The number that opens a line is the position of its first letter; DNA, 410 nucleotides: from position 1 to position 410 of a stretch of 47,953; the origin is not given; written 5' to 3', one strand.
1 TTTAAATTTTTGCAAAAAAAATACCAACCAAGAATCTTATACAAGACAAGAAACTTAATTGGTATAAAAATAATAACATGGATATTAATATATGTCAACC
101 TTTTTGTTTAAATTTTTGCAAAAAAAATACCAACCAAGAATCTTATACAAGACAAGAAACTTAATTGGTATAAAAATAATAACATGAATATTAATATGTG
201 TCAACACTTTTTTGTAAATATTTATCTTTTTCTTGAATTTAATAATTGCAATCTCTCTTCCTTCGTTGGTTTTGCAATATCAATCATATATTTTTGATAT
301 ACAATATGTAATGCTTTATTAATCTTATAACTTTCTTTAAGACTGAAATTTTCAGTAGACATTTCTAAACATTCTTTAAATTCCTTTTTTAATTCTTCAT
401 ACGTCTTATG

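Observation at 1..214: Tandemly duplicated 106-bp module: a near-consensus promoter firing directly into a perfect hairpin plus U-tract (candidate ~50-nt RNA gene array or decoy/terminator cassette)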

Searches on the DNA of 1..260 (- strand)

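Call 27: build_rna_model(alignment_id=A2, structure=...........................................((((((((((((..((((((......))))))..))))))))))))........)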
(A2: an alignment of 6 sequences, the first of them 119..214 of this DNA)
Model R1 built from alignment A2 (6 sequences, 97 columns); structure: as given.
model positions 95; base pairs 18; branch points 0; effective number of sequences 1.27; information 0.601 bits per position. Calibrated on 0.2 Mb of random sequence (short: E-values are rough).
structure used (alignment columns):
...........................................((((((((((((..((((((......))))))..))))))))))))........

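Call 28: search_with_rna_model(model_id=R1, sources=[window, L002, L003, L004, L005, L006, L007, L008, L009, L010, L011, L012, L013, L014, L015, L016, L017, L018, L019, L020, L021, L022, L023, L024, L025, L026, L027, L028, L029, L030, L031, L032, L033, L034, L035, L036, L037, L038, L039, L040, L041, L042, L043, L044, L045, L046, L047, L048, L049, L050, L051, L052, L053, L054, L055, L056, L057, L058, L059, L060, L061, L062, L063, L064, L065, L066, L067, L068, L069, L070, L071, L072, L073, L074, L075, L076, L077, L078, L079, L080, L081, L082], max_evalue=1)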
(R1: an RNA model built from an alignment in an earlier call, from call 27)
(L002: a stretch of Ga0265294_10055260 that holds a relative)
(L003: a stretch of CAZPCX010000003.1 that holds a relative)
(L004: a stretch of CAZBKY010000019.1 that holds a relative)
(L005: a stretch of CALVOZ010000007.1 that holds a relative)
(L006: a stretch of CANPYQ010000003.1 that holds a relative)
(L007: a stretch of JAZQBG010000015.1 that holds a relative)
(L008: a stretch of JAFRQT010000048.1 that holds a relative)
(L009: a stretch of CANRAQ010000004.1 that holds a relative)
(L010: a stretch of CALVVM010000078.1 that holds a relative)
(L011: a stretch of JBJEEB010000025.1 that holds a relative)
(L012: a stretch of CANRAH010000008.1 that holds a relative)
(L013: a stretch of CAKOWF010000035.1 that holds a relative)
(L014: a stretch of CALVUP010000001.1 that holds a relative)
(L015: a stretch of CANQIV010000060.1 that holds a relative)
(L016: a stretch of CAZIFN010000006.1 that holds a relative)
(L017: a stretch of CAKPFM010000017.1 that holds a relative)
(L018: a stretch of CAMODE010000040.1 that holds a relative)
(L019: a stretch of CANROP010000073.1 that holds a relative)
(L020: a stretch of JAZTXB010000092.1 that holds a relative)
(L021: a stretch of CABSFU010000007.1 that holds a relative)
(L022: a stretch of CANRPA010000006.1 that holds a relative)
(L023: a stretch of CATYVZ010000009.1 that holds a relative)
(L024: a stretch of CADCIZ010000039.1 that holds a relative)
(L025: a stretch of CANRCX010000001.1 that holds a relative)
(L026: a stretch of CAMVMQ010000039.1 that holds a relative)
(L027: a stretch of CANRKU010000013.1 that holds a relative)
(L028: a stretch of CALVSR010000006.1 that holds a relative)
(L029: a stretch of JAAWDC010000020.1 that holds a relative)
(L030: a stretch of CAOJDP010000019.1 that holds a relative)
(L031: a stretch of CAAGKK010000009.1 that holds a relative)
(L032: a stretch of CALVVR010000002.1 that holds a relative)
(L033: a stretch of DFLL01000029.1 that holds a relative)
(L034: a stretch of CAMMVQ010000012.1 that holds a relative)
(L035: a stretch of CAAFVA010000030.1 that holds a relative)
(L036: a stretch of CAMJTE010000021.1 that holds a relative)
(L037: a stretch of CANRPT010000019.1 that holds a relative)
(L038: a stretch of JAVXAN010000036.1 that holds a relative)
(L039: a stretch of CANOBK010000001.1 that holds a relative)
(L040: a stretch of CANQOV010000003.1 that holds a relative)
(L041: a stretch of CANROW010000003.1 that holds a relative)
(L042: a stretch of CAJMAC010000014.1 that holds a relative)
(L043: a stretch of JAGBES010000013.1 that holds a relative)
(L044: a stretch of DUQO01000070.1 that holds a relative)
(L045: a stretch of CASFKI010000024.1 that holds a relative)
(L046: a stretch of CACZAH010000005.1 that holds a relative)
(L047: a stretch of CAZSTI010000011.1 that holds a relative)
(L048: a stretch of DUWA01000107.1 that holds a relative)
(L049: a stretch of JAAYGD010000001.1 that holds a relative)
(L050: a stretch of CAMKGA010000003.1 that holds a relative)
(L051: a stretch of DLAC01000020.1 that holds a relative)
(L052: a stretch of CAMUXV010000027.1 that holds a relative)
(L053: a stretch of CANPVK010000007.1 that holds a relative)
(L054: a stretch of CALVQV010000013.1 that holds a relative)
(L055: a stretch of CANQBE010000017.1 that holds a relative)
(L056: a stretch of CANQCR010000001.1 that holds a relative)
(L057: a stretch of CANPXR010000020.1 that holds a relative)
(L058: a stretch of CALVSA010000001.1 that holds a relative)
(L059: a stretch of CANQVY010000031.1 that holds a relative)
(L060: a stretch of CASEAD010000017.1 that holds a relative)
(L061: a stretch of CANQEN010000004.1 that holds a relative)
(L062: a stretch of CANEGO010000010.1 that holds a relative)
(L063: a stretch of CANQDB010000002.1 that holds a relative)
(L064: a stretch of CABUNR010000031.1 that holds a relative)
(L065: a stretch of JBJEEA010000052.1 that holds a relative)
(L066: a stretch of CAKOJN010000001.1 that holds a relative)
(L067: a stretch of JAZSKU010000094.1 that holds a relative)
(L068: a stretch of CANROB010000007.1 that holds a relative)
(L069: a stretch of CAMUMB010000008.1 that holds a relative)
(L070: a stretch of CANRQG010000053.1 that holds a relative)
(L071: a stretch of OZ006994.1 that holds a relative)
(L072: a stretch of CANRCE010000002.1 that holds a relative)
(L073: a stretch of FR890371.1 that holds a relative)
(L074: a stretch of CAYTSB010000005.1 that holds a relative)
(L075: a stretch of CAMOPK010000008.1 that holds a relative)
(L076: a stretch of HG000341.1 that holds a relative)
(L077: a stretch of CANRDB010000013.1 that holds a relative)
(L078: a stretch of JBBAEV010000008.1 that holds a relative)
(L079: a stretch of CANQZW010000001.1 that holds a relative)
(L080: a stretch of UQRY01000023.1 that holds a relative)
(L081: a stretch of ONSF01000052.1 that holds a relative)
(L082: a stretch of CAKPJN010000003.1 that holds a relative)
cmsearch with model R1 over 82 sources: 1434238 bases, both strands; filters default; matches with E-value up to 1: 9.
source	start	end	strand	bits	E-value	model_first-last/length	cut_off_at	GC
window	14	108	-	110.2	4.6e-19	1-95/95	no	0.22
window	120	214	-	107.5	1.7e-18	1-95/95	no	0.22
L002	241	335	-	107.5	1.7e-18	1-95/95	no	0.22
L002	135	229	-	105.4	4.8e-18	1-95/95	no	0.2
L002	28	123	-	103.1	1.4e-17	1-95/95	no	0.2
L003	11302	11396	+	102.7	1.7e-17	1-95/95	no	0.28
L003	11195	11290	+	101.5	3.2e-17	1-95/95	no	0.24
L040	3299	3380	+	24.7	0.45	1-95/95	no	0.28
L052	4740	4824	-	24.4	0.53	1-95/95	no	0.21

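Call 40: search_rna_families(source=window, start=1, end=260, threshold=evalue, max_evalue=10)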
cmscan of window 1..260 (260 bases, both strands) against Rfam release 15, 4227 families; matches with E-value up to 10: 5.
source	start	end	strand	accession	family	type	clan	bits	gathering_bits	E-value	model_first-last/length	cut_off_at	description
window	105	146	+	RF04345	Plastid-rps12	Cis-reg;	-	18.6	78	4.2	1-97/97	no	Plastid-rps12 3UTR RNA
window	110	139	+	RF02925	6A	Gene; sRNA;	-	13.6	41.2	9.3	1-52/52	no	6A RNA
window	93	128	+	RF03027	RT-6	Gene; sRNA;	-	13.5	46.7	1.6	36-70/75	no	RT-6 RNA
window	1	22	-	RF00457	IRES_mnt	Cis-reg; IRES;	-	9.4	100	3.3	1-22/203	3'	Mnt IRES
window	1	38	-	RF02933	ARRPOF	Gene; sRNA;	-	9.3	127.2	5.1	1-37/256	3'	ARRPOF RNA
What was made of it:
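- On 5' leader attenuator or riboswitch of lepA: Rfam gives no hit (call 40).
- On Any Rfam 15 family: In the permissive search the best hit was 18.6 bits against a threshold of 78 (call 40).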

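Call 46: search_with_rna_model(model_id=R1, sources=[L083, L085, L086, L087, L088, L089, L090, L091, L092, L093, L094, L095, L096, L097, L098], max_evalue=1)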
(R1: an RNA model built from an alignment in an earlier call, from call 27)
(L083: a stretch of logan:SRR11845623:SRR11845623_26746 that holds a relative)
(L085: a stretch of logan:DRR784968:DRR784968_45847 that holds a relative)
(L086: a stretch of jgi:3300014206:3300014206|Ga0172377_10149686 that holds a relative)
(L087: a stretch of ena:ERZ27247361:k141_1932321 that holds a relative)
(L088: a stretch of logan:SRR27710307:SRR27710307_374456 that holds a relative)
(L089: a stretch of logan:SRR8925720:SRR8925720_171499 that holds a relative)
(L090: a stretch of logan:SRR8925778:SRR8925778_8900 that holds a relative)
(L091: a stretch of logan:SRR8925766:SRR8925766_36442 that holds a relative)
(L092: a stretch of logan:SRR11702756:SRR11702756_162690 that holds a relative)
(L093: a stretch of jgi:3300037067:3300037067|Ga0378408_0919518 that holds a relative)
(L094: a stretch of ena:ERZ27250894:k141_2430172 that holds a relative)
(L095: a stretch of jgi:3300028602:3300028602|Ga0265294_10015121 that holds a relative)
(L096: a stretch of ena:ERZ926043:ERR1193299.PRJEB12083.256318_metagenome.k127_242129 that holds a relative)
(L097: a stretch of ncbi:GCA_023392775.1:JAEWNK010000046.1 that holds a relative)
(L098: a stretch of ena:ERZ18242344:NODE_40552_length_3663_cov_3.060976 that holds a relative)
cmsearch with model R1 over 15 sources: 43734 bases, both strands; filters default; matches with E-value up to 1: 29.
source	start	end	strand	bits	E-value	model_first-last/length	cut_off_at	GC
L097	2286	2380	+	108.4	3.4e-20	1-95/95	no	0.22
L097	2390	2484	+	108.3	3.5e-20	1-95/95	no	0.24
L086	1876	1970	+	107.5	5.2e-20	1-95/95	no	0.22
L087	1703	1797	+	107.5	5.2e-20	1-95/95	no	0.22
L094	2755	2849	+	107.5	5.2e-20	1-95/95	no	0.22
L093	497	591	+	105.9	1.1e-19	1-95/95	no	0.27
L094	2861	2956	+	103.1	4.4e-19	1-95/95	no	0.2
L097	2494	2589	+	102.3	6.3e-19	1-95/95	no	0.2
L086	1982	2077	+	95.5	1.7e-17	1-95/95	no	0.23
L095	40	129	+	95.2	2e-17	1-95/95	no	0.27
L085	2575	2632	+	55.7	4.1e-09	1-58/95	3'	0.19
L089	1633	1685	+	52.6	1.8e-08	1-53/95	3'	0.19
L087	1809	1861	+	49.6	7.9e-08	1-53/95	3'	0.17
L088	1804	1850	+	48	1.7e-07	1-47/95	3'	0.19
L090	1390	1436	+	48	1.7e-07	1-47/95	3'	0.19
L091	1303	1349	+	48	1.7e-07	1-47/95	3'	0.19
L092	1280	1326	+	48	1.7e-07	1-47/95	3'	0.19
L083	4810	4848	+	39.1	1.3e-05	1-39/95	3'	0.21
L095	1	28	+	23.8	0.021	68-95/95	5'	0.21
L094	2904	2949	-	21.2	0.073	44-88/95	no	0.26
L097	2537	2582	-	21.2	0.073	44-88/95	no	0.26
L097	2286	2341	-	18.5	0.28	1-95/95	no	0.2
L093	498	552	-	16.5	0.71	1-95/95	no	0.24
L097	2433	2477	-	16.4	0.75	44-88/95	no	0.29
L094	2798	2842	-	16.4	0.75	44-88/95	no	0.29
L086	1919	1963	-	16.4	0.75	44-88/95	no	0.29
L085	2575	2630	-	16.4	0.75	1-95/95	no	0.2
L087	1746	1790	-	16.4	0.75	44-88/95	no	0.29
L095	43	95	-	15.8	1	1-95/95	no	0.19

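Call 58: search_with_rna_model(model_id=R1, sources=[window, L002, L003, L086, L093, L094, L095, L097], max_evalue=0.000001, make_alignment=true)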
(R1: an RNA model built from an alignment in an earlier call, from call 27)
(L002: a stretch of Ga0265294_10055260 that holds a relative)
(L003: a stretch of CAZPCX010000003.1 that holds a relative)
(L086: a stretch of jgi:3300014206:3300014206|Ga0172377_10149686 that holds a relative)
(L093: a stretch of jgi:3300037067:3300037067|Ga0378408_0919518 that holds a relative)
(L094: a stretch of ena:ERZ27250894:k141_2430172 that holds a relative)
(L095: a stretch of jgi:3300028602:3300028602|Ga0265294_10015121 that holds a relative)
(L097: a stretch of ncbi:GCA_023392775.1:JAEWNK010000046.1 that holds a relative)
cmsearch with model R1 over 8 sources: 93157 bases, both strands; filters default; matches with E-value up to 0.000001: 16.
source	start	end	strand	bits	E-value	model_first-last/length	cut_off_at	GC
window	14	108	-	110.2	3e-20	1-95/95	no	0.22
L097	2286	2380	+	108.4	7.2e-20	1-95/95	no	0.22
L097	2390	2484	+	108.3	7.5e-20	1-95/95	no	0.24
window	120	214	-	107.5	1.1e-19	1-95/95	no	0.22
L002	241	335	-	107.5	1.1e-19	1-95/95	no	0.22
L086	1876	1970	+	107.5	1.1e-19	1-95/95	no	0.22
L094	2755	2849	+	107.5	1.1e-19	1-95/95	no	0.22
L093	497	591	+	105.9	2.4e-19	1-95/95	no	0.27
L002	135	229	-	105.4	3.1e-19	1-95/95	no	0.2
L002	28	123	-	103.1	9.3e-19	1-95/95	no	0.2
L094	2861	2956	+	103.1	9.3e-19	1-95/95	no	0.2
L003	11302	11396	+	102.7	1.1e-18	1-95/95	no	0.28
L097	2494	2589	+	102.3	1.3e-18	1-95/95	no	0.2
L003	11195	11290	+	101.5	2.1e-18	1-95/95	no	0.24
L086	1982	2077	+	95.5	3.6e-17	1-95/95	no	0.23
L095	40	129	+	95.2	4.2e-17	1-95/95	no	0.27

Alignment A3: 16 matches aligned to the model, 96 columns, each read 5' to 3' on its own strand. Consensus structure (alignment columns), stored with it:
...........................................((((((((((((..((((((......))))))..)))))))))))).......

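Call 81: search_with_rna_model(model_id=R1, sources=[L099, L100, L101, L102, L103, L104], max_evalue=10, filters=off)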
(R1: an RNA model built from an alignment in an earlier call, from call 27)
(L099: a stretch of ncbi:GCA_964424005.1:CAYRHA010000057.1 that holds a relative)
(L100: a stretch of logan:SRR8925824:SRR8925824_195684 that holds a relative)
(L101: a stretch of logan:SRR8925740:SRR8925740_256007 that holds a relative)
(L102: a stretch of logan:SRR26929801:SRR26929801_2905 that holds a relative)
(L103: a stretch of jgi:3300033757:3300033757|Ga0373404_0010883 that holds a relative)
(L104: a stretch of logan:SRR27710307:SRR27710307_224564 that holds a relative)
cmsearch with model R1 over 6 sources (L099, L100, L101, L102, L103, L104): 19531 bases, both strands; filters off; matches with E-value up to 10: 13.
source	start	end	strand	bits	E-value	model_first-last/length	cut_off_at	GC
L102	614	714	-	14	1.1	1-95/95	no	0.3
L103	536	636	-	14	1.1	1-95/95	no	0.3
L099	63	120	-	13.7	1.2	1-95/95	no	0.28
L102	1255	1332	-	11.1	4.3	1-95/95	no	0.15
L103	1177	1254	-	11.1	4.3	1-95/95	no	0.15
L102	3691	3757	+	11.1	4.5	1-95/95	no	0.27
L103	3613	3679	+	11.1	4.5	1-95/95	no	0.27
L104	1372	1432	+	10.6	5.6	1-95/95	no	0.2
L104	1904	1957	+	10.1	7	1-95/95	no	0.22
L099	297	362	-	9.8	8.1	1-95/95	no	0.24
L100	116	181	-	9.8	8.1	1-95/95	no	0.24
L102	6118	6159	+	9.8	8.1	44-95/95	no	0.17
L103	4342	4393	-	9.5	9.4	1-95/95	no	0.23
